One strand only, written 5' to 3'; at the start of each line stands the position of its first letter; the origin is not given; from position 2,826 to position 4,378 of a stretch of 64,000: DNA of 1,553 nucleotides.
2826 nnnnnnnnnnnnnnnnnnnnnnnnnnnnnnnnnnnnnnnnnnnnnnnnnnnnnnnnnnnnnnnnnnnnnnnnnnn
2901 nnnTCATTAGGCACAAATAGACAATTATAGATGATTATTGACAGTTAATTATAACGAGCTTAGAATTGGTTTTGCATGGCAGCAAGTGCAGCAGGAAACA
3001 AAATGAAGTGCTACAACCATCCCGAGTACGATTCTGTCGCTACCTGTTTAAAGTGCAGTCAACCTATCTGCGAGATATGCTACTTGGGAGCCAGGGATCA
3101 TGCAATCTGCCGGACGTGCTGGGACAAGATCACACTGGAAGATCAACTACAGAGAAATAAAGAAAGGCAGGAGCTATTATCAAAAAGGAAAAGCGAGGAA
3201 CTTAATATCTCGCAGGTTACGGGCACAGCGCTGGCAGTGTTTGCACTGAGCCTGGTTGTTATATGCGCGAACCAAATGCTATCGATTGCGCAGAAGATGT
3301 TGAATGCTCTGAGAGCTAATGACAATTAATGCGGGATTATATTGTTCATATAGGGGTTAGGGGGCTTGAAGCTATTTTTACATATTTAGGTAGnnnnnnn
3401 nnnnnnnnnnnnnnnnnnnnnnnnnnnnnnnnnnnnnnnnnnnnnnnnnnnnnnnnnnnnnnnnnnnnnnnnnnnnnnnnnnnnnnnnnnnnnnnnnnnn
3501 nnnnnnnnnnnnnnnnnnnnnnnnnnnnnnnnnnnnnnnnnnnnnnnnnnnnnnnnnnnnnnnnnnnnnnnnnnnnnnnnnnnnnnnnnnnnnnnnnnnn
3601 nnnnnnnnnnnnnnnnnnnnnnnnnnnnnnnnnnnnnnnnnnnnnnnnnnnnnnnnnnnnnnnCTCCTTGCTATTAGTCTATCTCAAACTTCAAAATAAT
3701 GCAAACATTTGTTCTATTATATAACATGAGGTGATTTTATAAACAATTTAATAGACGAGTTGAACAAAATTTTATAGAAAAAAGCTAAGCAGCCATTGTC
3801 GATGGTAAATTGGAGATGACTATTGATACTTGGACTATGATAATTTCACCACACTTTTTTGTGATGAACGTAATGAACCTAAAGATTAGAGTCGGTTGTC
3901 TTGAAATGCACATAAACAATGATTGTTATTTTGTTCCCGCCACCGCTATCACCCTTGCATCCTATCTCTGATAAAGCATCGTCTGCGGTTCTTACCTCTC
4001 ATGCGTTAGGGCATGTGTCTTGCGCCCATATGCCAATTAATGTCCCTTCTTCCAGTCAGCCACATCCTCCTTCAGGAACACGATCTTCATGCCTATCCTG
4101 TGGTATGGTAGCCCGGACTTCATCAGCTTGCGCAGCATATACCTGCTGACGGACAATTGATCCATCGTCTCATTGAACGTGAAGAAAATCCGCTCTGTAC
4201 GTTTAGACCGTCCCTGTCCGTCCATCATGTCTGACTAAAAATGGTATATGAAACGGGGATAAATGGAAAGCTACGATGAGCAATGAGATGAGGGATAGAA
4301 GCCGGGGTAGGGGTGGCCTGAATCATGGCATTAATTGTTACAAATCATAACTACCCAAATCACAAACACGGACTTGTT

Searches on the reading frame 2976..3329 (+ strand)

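Call 70: search_protein_families(library=ncbifam, proteins=[window:2976-3329:+], max_evalue=0.01)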
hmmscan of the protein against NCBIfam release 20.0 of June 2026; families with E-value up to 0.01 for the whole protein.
window:2976-3329:+ (117 aa): 0 families

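Call 71: search_protein_families(library=phrogs, proteins=[window:2976-3329:+], max_evalue=0.01)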
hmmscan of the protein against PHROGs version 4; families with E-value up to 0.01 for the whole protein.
window:2976-3329:+ (117 aa): 0 families

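Call 95: search_protein_families(library=pfam, proteins=[window:2976-3329:+], max_evalue=0.05)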
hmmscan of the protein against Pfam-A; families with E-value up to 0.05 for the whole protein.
window:2976-3329:+ (117 aa): 2 families
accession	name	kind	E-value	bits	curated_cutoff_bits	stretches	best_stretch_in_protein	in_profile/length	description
PF00643.29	zf-B_box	-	0.0011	19.5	24.1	1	9-38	3-30/42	B-box zinc finger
PF22586.1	ANCHR-like_BBOX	-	0.044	14.3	27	0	12-37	2-26/39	ANCHR-like B-box zinc-binding domain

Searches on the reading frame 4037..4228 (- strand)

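Call 95: search_protein_families(library=pfam, proteins=[window:4037-4228:-], max_evalue=0.05)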
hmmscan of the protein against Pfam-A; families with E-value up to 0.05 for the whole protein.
window:4037-4228:- (63 aa): 2 families
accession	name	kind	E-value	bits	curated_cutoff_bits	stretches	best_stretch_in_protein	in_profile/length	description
PF12728.13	HTH_17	-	7.1e-07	29.8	27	1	15-61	1-48/51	Helix-turn-helix domain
PF13338.12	AbiEi_4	-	0.035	14.7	25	0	15-40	13-37/49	Transcriptional regulator, AbiEi antitoxin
